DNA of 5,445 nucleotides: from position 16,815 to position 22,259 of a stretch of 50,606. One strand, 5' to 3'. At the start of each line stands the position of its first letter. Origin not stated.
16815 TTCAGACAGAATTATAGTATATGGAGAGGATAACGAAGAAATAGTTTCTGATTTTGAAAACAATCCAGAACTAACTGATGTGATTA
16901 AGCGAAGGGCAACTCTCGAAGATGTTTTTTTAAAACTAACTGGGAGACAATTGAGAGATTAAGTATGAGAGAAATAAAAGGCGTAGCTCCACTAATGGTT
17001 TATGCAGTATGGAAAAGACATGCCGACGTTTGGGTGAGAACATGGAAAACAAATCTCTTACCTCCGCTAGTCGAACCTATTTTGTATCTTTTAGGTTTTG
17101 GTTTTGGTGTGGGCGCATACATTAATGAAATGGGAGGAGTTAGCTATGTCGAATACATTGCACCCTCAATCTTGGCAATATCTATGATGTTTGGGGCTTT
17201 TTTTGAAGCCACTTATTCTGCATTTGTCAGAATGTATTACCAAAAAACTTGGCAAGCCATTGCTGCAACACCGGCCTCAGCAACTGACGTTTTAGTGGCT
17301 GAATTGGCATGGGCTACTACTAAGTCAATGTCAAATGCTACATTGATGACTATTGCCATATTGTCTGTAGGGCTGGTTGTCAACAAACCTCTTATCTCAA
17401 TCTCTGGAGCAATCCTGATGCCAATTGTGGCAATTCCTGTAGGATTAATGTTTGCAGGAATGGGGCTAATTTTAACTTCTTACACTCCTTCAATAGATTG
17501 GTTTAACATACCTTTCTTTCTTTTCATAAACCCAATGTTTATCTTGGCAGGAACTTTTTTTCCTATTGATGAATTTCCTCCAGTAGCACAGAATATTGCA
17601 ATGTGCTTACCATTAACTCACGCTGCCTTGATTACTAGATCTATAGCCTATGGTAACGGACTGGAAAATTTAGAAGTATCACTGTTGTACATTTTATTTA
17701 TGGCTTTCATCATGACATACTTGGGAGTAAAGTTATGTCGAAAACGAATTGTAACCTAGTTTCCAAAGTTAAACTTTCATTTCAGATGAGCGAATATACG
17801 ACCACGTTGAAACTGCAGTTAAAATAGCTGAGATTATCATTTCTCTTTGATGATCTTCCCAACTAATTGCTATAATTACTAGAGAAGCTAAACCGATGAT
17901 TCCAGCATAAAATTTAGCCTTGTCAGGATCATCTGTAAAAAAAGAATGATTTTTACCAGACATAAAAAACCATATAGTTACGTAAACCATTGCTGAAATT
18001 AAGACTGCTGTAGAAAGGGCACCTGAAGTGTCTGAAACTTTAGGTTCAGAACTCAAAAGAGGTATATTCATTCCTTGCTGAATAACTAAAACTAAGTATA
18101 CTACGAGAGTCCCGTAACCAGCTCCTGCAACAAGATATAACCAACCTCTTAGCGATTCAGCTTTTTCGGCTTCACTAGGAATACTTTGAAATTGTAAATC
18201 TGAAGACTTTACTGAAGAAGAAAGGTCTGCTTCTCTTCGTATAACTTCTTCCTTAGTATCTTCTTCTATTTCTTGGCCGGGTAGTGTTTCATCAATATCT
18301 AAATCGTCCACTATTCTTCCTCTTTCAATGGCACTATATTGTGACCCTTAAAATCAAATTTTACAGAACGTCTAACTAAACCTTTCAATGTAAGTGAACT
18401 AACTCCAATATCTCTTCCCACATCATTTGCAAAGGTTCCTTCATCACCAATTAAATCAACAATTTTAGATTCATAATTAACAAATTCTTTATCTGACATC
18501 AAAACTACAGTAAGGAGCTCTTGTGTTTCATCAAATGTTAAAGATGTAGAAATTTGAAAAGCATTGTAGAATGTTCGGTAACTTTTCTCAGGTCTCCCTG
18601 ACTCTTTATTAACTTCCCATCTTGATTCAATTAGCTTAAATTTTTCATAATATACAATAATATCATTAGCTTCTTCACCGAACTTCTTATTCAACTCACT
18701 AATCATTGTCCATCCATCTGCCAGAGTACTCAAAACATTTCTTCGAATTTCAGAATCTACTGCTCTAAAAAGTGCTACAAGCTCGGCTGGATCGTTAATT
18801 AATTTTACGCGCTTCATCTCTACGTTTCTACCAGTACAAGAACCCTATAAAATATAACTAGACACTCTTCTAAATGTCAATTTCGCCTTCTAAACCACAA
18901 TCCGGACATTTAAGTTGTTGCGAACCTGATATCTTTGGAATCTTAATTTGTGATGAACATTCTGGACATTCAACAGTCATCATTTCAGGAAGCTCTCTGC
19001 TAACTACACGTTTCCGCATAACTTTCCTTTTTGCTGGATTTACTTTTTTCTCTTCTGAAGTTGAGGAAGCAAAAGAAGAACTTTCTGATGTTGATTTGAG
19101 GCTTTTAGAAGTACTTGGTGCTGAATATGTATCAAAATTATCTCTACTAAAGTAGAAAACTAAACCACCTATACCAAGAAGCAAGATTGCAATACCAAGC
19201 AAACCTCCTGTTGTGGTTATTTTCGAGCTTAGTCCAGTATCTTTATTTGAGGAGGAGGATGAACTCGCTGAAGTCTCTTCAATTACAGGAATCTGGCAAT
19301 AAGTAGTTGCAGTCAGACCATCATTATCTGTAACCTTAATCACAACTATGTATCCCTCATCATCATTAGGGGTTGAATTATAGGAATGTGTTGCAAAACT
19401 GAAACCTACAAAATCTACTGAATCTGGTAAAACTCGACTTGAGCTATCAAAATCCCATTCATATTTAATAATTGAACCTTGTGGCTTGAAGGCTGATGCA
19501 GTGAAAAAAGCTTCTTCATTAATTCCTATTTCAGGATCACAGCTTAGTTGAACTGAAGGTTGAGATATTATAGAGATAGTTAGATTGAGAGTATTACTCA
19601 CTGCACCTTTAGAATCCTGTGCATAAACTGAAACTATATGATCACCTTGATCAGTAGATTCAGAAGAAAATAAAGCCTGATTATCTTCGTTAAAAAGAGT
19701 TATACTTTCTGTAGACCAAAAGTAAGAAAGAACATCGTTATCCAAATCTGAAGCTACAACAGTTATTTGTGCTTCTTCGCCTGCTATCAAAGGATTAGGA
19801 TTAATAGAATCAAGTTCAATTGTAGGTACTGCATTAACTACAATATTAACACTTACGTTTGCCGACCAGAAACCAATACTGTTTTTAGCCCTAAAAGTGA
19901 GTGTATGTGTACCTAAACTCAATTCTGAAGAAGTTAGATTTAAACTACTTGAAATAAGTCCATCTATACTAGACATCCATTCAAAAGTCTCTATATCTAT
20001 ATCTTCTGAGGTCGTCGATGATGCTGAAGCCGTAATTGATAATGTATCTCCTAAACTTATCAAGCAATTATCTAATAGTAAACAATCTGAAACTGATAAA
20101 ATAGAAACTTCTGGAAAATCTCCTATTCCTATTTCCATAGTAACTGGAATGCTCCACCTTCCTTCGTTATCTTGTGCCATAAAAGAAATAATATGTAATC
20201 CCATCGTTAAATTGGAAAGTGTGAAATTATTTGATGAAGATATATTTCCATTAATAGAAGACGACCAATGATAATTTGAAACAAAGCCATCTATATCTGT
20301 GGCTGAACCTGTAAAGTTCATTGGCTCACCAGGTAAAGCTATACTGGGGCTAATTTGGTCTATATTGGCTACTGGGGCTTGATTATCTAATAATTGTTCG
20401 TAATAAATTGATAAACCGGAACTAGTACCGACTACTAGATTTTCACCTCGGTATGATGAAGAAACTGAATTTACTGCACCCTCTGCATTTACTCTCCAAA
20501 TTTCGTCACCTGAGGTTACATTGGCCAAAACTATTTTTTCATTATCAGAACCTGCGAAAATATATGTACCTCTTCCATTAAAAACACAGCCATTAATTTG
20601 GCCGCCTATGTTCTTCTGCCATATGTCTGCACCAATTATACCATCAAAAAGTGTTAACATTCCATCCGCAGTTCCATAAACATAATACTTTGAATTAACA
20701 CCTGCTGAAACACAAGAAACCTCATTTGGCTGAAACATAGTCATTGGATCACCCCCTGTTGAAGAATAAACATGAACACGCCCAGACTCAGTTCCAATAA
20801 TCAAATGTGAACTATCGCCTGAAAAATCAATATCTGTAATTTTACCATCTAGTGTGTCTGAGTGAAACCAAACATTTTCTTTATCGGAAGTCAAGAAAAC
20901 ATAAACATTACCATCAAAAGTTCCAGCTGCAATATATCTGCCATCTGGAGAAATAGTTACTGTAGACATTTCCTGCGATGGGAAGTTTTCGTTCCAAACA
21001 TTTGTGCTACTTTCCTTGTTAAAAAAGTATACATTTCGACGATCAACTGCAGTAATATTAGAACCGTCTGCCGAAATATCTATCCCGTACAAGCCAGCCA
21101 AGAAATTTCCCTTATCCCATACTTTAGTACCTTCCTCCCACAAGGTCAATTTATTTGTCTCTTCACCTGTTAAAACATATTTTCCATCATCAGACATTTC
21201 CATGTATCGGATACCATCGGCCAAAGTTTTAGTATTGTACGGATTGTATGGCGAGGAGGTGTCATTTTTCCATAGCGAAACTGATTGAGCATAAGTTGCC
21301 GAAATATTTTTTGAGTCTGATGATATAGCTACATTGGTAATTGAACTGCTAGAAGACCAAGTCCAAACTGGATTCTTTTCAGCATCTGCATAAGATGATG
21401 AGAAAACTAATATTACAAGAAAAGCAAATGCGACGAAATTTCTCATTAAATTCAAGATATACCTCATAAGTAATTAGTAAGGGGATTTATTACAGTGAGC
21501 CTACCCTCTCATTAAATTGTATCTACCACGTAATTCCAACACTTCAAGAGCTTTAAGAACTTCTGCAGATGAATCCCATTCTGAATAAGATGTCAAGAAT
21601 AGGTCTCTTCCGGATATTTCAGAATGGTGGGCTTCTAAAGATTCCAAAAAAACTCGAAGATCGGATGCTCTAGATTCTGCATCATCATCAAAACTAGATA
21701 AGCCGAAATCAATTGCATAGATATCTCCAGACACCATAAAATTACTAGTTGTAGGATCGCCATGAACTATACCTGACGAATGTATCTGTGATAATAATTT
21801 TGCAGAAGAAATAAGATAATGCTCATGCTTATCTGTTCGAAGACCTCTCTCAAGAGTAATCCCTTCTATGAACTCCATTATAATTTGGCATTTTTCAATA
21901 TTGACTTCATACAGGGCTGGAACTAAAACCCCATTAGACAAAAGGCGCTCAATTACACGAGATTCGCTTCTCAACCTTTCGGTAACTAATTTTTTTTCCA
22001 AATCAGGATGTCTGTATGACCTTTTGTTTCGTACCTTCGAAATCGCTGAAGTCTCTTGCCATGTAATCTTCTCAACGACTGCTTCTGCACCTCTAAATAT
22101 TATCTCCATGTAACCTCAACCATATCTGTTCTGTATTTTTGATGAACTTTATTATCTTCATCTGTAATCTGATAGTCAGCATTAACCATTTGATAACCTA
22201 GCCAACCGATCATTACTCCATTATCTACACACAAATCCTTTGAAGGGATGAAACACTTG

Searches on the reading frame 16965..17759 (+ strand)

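Call 41: search_protein_families(library=pfam, proteins=[window:16965-17759:+], max_evalue=0.00001)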
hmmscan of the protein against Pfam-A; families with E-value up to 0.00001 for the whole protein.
window:16965-17759:+ (264 aa): 2 families
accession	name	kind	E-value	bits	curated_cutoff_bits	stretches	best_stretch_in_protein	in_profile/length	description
PF01061.29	ABC2_membrane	-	1e-18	68.1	26.9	1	13-226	4-208/211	ABC-2 type transporter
PF12698.13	ABC2_membrane_3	-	9.1e-07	28.7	31.6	1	59-255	158-346/347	ABC-2 family transporter protein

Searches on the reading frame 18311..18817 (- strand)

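Call 41: search_protein_families(library=pfam, proteins=[window:18311-18817:-], max_evalue=0.00001)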
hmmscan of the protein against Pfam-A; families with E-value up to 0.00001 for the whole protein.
window:18311-18817:- (168 aa): 1 family
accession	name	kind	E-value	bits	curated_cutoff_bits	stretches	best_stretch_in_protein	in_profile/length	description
PF09824.15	ArsR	-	1e-43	149.2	28.6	1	7-163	1-157/159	ArsR transcriptional regulator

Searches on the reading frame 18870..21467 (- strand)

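Call 6: search_protein_families(library=pfam, proteins=[window:18870-21467:-], max_evalue=0.001)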
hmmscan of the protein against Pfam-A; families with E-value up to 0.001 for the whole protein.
window:18870-21467:- (865 aa): 25 families
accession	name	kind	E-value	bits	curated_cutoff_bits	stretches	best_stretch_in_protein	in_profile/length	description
PF25174.1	Beta-prop_THOC3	-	1.9e-22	80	305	1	138-336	63-261/272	THOC3 beta-propeller domain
PF23414.1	Beta-prop_EML_2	-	1.8e-21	77.2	90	1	137-237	13-111/266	Echinoderm microtubule-associated protein second beta-propeller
PF24807.1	WD40_CDC20-Fz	-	9.6e-16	58.4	200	1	205-321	49-168/292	CDC20/Fizzy WD40 domain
PF25173.1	Beta-prop_WDR3_1st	-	2.2e-14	54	154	1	142-236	9-100/184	WDR3 first beta-propeller domain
PF00400.38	WD40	-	4.8e-14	52.6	27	0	168-191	15-38/39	WD domain, G-beta repeat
PF00801.26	PKD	-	4.9e-14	52.5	23.5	0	556-630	7-79/80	PKD domain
PF13570.13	Beta-prop_ACSF4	-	7.9e-14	52.2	133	2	220-353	20-157/329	Beta-alanine-activating enzyme, beta-propeller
PF24817.1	WD40_WDHD1_1st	-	1.3e-13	51.3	109.9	1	145-199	201-257/291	WDHD1 first WD40 domain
PF24796.1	WDR55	-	7.1e-10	38.8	200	1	166-356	9-206/296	WDR55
PF18911.6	PKD_4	-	1.5e-09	38.2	27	0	636-720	3-76/85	PKD domain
PF12894.13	ANAPC4_WD40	-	7.4e-09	36.2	22.9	1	177-252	8-85/91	Anaphase-promoting complex subunit 4 WD40 domain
PF24814.1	WD40_Prp19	-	1.1e-08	34.9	320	1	168-350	10-198/281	Prp19 WD40 domain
PF13360.13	PQQ_2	-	2e-08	34.6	27.6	1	268-346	2-78/233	Outer membrane protein assembly factor BamB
PF23411.1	Beta-prop_Vps41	-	4e-08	33.4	33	0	160-234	51-127/332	Vps42 beta-propeller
PF22352.2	K319L-like_PKD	-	2e-07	31.3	27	0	375-436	6-73/84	K319L-like, PKD domain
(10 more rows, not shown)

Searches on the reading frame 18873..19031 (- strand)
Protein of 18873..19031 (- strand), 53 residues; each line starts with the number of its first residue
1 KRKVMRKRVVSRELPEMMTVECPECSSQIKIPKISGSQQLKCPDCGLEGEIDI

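Call 57: search_protein_families(library=pfam, proteins=[window:18873-19031:-], max_evalue=10)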
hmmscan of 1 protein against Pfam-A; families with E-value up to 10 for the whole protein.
seq(53 aa): 58 families (the best 25 are shown)
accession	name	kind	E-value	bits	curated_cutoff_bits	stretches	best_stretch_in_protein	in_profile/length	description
PF21344.3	Zn_ribbon_LysW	-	5.2e-06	26.4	27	1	20-50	1-32/46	Alpha-aminoadipate carrier protein LysW-like, globular domain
PF24441.1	DUF7560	-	1.2e-05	25.3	27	2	16-31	2-17/44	Family of unknown function (DUF7560)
PF23454.1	Zn_ribbon_Brz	-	0.00011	23.1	27.9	2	18-31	4-17/58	Transcriptional regulator Brz zinc beta ribbon domain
PF22415.1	PSV_ORF131-like_dom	-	0.00055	20.3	27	2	39-53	22-36/80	PSV_Hypothetical protein ORF131-like domain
PF12760.12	Zn_ribbon_IS1595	-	0.0012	19.2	25.4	1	20-46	19-44/46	Transposase zinc-ribbon domain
PF22191.2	IBR_1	-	0.0018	18.5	27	1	19-47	3-29/47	IBR domain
PF05129.18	Zn_ribbon_Elf1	-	0.002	18.6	29.8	1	1-52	2-59/79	Transcription elongation factor Elf1 like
PF13717.11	Zn_ribbon_4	-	0.002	18.4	30.3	1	18-46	1-32/36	zinc-ribbon domain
PF13248.11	Zn_ribbon_3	-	0.0032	17.3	27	2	37-47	14-24/26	zinc-ribbon domain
PF08274.17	Zn_Ribbon_YjdM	-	0.0039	17.6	30.8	2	22-29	22-29/30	PhnA Zinc-Ribbon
PF24460.1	DUF7575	-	0.0074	16.1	28.5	2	40-50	4-14/28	Domain of unknown function (DUF7575)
PF01485.27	IBR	-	0.0083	16.6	24.3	1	18-46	17-48/65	IBR domain, a half RING-finger domain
PF22747.2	Zn_ribbon_DUF2089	-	0.0086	16.6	27.6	2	20-30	13-23/32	DUF2089 zinc ribbon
PF07282.18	Cas12f1-like_TNB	-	0.009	16.6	26.3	1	19-53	28-54/60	Cas12f1-like, TNB domain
PF01155.25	HypA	-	0.012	16.1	28.9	1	18-48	69-95/112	Hydrogenase/urease nickel incorporation, metallochaperone, hypA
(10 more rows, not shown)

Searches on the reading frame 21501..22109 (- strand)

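Call 6: search_protein_families(library=pfam, proteins=[window:21501-22109:-], max_evalue=0.001)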
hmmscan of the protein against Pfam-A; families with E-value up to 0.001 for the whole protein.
window:21501-22109:- (202 aa): 6 families
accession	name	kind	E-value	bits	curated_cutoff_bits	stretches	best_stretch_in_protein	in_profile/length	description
PF01163.29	RIO1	-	1.1e-07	32.1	22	1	14-136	16-149/187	RIO domain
PF03109.22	ABC1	-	3.3e-07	30.1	22.9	1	60-141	129-217/244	ABC1 atypical kinase-like domain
PF00069.31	Pkinase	-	7.3e-07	29.3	31.7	1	6-140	9-147/263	Protein kinase domain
PF01636.29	APH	-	3.2e-06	27.5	23.2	0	112-142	168-201/239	Phosphotransferase enzyme family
PF06176.17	WaaY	-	0.00045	20.4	20.3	1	75-158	119-198/229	Lipopolysaccharide core biosynthesis protein (WaaY)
PF06293.20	Kdo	-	0.00091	19.2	21.3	0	37-158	49-190/207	Lipopolysaccharide kinase (Kdo/WaaP) family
